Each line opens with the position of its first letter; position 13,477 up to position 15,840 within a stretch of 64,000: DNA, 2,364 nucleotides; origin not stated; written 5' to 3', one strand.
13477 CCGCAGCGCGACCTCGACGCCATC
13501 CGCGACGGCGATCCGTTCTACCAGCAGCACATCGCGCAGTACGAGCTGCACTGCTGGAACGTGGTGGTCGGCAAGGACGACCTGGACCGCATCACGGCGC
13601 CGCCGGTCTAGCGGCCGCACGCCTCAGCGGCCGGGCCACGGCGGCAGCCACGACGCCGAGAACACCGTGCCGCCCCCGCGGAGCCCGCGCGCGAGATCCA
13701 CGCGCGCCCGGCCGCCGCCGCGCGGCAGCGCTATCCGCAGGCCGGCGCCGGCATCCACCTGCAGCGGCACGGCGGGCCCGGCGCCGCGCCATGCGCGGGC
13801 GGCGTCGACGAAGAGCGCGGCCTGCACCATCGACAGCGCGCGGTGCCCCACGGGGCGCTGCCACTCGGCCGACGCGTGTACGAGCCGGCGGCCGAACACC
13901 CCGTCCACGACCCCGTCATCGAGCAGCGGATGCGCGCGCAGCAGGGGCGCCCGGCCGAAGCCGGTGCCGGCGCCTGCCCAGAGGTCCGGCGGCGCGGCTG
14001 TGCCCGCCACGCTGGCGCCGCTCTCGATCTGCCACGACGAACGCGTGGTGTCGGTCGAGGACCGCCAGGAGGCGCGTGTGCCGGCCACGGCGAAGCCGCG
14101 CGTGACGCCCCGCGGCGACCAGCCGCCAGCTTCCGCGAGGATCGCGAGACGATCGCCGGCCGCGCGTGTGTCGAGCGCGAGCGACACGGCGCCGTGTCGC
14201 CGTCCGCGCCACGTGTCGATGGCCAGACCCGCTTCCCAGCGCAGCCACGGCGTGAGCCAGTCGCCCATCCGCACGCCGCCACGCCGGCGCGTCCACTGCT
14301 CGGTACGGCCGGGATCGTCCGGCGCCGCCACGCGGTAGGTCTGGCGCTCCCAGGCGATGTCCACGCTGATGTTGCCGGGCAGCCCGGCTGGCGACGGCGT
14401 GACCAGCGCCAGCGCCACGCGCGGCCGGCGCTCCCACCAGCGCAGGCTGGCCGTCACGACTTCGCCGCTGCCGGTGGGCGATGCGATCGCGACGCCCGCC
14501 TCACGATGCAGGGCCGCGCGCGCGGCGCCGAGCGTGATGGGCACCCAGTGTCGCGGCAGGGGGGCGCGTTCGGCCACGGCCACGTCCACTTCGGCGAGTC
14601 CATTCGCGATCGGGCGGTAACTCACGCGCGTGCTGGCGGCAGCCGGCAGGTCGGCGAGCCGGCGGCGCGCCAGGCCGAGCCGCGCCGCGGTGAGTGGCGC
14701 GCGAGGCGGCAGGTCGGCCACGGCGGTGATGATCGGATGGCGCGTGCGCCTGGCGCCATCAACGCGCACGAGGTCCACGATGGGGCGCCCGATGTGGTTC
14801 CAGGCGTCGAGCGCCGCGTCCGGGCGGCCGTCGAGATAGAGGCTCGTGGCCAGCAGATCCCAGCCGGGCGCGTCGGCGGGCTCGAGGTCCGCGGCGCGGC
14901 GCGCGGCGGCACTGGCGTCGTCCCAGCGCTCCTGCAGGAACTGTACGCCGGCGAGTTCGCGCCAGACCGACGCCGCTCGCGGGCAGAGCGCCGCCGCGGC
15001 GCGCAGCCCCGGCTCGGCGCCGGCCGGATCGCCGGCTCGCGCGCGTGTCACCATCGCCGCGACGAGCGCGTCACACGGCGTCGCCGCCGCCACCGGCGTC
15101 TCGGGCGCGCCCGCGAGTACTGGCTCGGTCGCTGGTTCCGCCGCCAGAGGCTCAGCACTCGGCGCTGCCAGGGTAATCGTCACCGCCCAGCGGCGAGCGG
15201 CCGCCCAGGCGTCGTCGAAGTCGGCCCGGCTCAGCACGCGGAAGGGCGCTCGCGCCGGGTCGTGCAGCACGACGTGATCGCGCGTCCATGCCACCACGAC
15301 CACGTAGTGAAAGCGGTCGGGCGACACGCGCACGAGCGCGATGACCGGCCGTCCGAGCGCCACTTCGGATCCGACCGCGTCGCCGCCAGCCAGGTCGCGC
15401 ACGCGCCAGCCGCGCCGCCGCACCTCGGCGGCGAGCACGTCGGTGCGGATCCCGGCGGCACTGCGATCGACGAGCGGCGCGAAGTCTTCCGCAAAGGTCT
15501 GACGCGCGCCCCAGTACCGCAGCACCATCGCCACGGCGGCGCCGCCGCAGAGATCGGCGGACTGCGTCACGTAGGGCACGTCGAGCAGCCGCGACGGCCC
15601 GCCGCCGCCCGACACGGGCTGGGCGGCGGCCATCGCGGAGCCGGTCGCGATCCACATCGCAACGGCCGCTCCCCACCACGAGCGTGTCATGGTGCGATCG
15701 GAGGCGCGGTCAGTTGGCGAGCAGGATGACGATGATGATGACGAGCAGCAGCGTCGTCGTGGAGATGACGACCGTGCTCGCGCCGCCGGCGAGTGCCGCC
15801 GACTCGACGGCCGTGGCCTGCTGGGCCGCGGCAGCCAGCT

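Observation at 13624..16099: C39-like cysteine peptidase fused to TPR + POTRA + Omp85-type barrel, paired with a tail-anchored mini-protein carrying a Gly-Gly site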

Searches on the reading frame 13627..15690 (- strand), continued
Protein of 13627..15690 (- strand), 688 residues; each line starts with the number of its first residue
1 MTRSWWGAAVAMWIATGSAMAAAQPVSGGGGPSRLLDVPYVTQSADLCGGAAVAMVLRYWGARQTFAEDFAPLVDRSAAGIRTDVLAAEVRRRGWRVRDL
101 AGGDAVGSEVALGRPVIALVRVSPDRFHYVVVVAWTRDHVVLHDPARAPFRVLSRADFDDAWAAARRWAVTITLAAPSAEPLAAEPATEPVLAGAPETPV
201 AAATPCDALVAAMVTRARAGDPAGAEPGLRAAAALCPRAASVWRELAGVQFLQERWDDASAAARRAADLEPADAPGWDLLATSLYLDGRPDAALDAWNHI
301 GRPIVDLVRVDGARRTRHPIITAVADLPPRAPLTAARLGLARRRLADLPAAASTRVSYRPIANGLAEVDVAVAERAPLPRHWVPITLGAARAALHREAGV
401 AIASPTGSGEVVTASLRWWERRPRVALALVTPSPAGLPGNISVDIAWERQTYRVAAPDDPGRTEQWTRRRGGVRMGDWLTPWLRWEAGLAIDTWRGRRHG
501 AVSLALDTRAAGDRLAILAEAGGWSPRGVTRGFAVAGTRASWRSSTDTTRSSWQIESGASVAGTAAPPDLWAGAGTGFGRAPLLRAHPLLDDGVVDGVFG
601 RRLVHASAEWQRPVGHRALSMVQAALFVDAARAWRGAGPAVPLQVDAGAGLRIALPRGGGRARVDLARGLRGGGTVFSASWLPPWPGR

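Call 21: predict_structure(alignment_id=A1)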
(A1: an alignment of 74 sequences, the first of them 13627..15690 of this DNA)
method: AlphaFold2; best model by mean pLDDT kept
length: 688 residues; sequences in the alignment: 74
mean_pLDDT: 85.3   pTM: 0.81
mean pLDDT of the five models: 85.3, 84.4, 84.1, 84.0, 82.9
residues with pLDDT >= 90: 401; 70-90: 193; 50-70: 42; < 50: 52
segments of 3 or more residues with pLDDT < 50: 1-32, 181-194, 576-579
pLDDT, mean of each block of 10 residues (from residue 1): 42 42 33 70 81 92 86 86 93 94 93 94 90 94 83 94 95 76 47 50 83 96 97 96 98 98 98 97 98 97 94 90 91 96 94 95 94 87 80 85 86 91 93 85 95 80 91 96 96 91 94 92 84 91 92 94 86 55 67 72 92 86 94 74 89 79 90 84 71
secondary structure, 60 per line:
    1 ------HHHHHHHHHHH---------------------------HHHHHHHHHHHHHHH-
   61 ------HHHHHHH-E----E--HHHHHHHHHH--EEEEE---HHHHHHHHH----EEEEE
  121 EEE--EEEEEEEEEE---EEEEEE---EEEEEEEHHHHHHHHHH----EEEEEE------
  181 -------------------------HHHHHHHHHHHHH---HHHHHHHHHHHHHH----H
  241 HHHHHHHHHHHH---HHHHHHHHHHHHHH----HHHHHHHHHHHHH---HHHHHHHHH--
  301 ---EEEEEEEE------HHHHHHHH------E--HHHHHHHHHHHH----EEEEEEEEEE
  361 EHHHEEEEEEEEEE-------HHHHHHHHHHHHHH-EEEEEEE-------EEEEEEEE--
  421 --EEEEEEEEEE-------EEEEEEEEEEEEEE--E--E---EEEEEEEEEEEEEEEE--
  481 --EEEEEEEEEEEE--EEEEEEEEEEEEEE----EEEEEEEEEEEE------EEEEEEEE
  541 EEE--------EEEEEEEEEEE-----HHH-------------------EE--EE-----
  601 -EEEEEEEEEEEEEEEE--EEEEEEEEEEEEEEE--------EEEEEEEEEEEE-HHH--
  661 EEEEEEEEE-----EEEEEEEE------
elements in order (helices of 4 or more, strands of 3 or more residues): H7-17 H45-59 H67-73 H83-92 E95-99 H103-111 E116-123 E126-135 E139-144 E148-154 H155-164 E169-174 H206-218 H222-235 H240-252 H256-269 H274-286 H290-298 E304-311 H318-325 H335-346 E351-361 E365-374 H382-395 E397-403 E411-418 E423-432 E440-453 E463-478 E483-494 E497-510 E515-526 E533-543 E552-562 E602-617 E620-634 E643-654 E661-669 E675-682

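Call 23: search_solved_structures(query=A1, max_evalue=1, show_alignments=2)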
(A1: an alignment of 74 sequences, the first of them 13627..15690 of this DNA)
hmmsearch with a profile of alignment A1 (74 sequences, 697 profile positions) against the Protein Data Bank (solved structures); distinct sequences matched with E-value up to 1: 80 (the best 60 are shown).
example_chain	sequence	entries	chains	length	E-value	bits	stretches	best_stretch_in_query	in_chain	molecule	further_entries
9qhb_A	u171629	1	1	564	4e-53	183.7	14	223-303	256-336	Engineered tetratricopeptide repeat protein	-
8bu0_A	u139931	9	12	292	3.3e-37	131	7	223-303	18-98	Consensus tetratricopeptide repeat protein | Crystal structure of an 8-repeat consensus TPR superhelix with Zinc. | Monomer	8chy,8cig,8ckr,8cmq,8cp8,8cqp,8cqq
9qhc_A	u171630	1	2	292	3.8e-19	71.3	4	223-303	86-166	Engineered tetratricopeptide repeat protein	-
8os1_B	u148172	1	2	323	7.4e-11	43.9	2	233-306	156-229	Peroxisome targeting signal 1 receptor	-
8ggd_E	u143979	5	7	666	1.6e-10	42.8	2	233-305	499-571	Peroxisome targeting signal 1 receptor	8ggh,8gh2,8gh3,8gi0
9fef_E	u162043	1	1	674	1.6e-10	42.8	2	233-305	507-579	Peroxisome targeting signal 1 receptor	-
8ch0_A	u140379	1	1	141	9.4e-10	40.3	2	223-304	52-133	Consensus tetratricopeptide repeat protein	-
2fo7_A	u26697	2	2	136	1.5e-09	39.6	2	223-302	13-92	SYNTHETIC CONSENSUS TPR PROTEIN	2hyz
9gzg_A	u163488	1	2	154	1.9e-09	39.3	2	223-286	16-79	Engineered CTPR protein with glutamic acids for conductivity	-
6b85_J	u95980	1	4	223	9.7e-09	36.9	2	223-280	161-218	TMHC4_R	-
3cv0_A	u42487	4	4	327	2.6e-08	35.5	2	229-305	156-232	Peroxisome targeting signal 1 receptor PEX5 | Peroxisome targeting signal 1 receptor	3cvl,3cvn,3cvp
1na0_A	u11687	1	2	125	5.1e-08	34.6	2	223-286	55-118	designed protein CTPR3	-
9f8w_A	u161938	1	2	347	5.8e-08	34.4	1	229-305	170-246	Peroxisome targeting signal 1 receptor PEX5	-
3cvq_A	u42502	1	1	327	1.2e-07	33.3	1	229-305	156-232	Peroxisome targeting signal 1 receptor PEX5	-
1w3b_A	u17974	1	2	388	1.8e-06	29.4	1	221-303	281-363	UDP-N-ACETYLGLUCOSAMINE--PEPTIDE N-ACETYLGLUCOSAMINYLTRANSFERASE 110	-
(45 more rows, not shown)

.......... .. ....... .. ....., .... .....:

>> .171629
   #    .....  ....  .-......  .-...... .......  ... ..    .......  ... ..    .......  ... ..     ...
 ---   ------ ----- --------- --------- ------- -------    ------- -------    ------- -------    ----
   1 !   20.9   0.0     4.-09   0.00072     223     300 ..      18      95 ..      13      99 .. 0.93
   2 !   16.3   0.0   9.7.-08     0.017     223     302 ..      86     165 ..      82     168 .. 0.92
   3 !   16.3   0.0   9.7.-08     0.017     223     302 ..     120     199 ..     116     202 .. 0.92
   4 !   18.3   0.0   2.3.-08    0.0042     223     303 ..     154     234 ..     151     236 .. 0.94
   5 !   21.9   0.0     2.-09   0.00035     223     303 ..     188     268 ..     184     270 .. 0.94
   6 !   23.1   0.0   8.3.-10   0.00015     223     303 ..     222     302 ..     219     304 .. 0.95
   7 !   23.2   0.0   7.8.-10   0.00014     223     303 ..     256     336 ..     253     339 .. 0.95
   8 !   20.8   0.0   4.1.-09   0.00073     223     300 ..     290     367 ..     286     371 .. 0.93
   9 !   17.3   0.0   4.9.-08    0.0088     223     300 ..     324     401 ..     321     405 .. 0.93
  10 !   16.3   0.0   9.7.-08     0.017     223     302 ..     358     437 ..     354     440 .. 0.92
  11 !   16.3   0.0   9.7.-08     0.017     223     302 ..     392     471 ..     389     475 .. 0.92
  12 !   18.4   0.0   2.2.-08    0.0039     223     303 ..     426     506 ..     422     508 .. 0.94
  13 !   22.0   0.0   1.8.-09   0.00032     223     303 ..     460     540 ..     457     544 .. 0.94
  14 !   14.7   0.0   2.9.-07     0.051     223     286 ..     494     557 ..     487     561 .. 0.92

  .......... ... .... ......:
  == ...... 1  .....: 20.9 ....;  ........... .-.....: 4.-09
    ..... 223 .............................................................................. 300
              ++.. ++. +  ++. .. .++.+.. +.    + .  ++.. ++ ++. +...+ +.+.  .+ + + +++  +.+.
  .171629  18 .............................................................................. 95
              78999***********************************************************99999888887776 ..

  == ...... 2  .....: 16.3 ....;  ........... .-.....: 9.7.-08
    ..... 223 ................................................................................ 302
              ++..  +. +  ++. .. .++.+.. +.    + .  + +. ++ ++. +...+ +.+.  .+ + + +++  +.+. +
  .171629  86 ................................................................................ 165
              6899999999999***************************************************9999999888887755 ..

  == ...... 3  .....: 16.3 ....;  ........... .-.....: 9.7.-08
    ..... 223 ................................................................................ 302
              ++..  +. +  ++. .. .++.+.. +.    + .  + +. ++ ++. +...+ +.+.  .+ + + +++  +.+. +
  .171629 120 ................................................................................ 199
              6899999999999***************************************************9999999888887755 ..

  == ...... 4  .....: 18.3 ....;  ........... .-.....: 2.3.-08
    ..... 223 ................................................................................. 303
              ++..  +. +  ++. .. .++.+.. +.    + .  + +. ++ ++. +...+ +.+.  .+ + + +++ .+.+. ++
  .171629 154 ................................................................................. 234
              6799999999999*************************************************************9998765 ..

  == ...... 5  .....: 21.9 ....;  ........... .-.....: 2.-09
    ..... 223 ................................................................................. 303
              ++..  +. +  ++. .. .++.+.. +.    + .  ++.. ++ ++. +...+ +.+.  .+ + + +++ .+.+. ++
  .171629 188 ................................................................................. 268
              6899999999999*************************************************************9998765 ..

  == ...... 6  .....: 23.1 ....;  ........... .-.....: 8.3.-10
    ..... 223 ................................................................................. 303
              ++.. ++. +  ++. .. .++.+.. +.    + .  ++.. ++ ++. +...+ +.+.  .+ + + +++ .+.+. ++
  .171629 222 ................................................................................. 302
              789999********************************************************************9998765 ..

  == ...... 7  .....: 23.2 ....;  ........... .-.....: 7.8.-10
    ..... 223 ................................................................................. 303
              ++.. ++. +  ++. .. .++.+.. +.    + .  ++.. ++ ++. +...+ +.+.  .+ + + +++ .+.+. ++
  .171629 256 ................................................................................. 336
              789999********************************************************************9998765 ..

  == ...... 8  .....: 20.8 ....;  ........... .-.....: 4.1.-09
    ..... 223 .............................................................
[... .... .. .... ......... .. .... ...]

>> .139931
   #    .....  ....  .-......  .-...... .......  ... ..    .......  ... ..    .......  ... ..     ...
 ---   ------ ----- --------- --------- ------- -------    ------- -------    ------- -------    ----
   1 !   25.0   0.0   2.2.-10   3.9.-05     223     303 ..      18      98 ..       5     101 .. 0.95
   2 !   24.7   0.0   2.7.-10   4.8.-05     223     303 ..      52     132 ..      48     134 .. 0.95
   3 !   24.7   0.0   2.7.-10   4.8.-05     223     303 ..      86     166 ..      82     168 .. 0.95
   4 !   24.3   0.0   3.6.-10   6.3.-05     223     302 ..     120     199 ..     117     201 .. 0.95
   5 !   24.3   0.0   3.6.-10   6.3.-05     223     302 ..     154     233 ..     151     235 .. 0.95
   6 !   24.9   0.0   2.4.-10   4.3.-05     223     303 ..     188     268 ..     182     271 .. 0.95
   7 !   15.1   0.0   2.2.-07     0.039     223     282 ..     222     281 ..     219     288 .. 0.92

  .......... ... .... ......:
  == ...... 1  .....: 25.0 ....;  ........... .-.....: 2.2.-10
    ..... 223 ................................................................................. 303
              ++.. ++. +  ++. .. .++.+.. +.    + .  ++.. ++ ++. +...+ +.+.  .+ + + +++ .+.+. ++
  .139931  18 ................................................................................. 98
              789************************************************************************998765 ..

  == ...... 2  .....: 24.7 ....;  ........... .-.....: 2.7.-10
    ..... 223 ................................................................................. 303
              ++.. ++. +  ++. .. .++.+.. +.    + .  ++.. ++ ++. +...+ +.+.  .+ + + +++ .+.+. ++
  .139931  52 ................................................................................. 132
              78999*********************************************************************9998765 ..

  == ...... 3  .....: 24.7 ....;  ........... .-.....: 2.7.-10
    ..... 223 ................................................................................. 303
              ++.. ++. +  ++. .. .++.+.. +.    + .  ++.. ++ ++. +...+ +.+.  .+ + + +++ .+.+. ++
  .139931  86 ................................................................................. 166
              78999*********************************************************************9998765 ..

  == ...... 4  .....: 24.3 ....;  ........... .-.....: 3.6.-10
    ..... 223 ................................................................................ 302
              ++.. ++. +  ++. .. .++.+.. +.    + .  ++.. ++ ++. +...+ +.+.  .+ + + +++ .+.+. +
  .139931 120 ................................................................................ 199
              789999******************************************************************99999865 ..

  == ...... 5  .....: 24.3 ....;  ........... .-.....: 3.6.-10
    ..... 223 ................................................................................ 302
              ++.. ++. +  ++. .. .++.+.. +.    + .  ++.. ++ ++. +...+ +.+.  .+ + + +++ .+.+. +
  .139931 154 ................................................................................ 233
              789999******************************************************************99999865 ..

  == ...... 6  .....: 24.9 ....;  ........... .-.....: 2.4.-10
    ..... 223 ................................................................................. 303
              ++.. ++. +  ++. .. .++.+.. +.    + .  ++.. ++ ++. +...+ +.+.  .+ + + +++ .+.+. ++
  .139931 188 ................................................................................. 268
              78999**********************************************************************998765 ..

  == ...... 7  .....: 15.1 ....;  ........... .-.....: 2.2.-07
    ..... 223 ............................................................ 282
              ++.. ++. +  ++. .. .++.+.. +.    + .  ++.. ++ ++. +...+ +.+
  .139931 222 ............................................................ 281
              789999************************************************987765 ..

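Call 24: fold_search(model_id=the predicted structure, library=pdb)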
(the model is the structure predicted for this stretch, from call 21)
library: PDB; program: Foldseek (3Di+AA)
matches with E <= 10: 1439; with E <= 0.001: 197
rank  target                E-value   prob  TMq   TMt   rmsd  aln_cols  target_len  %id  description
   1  9n2f_A                1.6e-13  1.00  0.40  0.39   7.4       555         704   13  Cryo-EM structure of F. johnsoniae BamAD (released 2025-07-16)
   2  9n2d_A                4.1e-13  1.00  0.37  0.40   7.8       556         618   11  Cryo-EM structure of an extended F. johnsoniae BAM complex, composite map (released 2025-07-09)
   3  9n2e_A                5.1e-13  1.00  0.36  0.43   8.2       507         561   13  Cryo-EM structure of F. johnsoniae BamAP (released 2025-07-09)
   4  8us2_A                1.2e-12  1.00  0.36  0.44   6.6       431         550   14  P22121 Crystal structure of TamA from Pseudomonas aeruginosa at 3.95 Ang (released 2024-06-26)
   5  4c00                  1.2e-12  1.00  0.36  0.44   6.7       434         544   14  Crystal structure of TamA from E. coli (released 2013-09-25)
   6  9cmw_A                1.4e-12  1.00  0.38  0.34   7.6       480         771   14  The cryo-EM structure of BamACDE complex from Neisseria gonorrhoeae (released 2025-09-03)
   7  8us1                  2.9e-12  1.00  0.36  0.44   6.7       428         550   14  P21 Crystal structure of TamA from Pseudomonas aeruginosa at 2.6 Ang (released 2024-06-26)
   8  8qpv_A                3.2e-12  1.00  0.39  0.35   8.0       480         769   11  Handover Complex: BAM bound OmpX and extended SurA (released 2024-09-25)
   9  4k3c                  3.5e-12  1.00  0.33  0.40   8.9       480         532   14  The crystal structure of BamA from Haemophilus ducreyi lacking POTRA domains 1-3 (released 2013-09-04)
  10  7tt3_A                4.8e-12  1.00  0.38  0.42   9.0       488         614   11  BamABCDE bound to substrate EspP class 5 (released 2022-03-30)
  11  8pz2_A                5.1e-12  1.00  0.39  0.35   9.0       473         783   12  Wait Complex: Lateral open BAM bound Extended SurA (released 2024-09-25)
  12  9hg7_A                5.6e-12  1.00  0.40  0.36   8.5       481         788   12  BAM-SurA complex in the swing-out state (released 2025-04-16)
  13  8q0g_A                6.6e-12  1.00  0.39  0.35   7.7       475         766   11  Release Complex: BAM bound EspP and Compact SurA (released 2024-10-02)
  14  8us2_B                7.7e-12  1.00  0.36  0.49   6.7       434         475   14  P22121 Crystal structure of TamA from Pseudomonas aeruginosa at 3.95 Ang (released 2024-06-26)
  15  7tt4_A                8.1e-12  1.00  0.40  0.43   8.7       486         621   12  BamABCDE bound to substrate EspP class 6 (released 2022-03-30)
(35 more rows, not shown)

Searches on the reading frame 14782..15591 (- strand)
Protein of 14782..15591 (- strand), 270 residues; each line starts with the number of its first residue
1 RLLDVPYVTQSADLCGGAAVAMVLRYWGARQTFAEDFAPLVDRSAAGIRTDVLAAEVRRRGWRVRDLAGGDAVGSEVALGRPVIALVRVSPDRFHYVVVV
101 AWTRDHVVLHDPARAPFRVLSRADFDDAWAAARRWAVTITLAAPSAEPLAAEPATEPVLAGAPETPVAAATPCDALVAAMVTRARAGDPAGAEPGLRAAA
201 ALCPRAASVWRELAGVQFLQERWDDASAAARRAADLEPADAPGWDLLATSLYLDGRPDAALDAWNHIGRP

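Call 29: search_dna_similar(query=window:14782-15591:-, collection=plasmids, mode=protein, max_evalue=0.001, max_rows=25)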
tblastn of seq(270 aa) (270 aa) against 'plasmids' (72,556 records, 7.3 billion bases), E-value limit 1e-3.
No match.
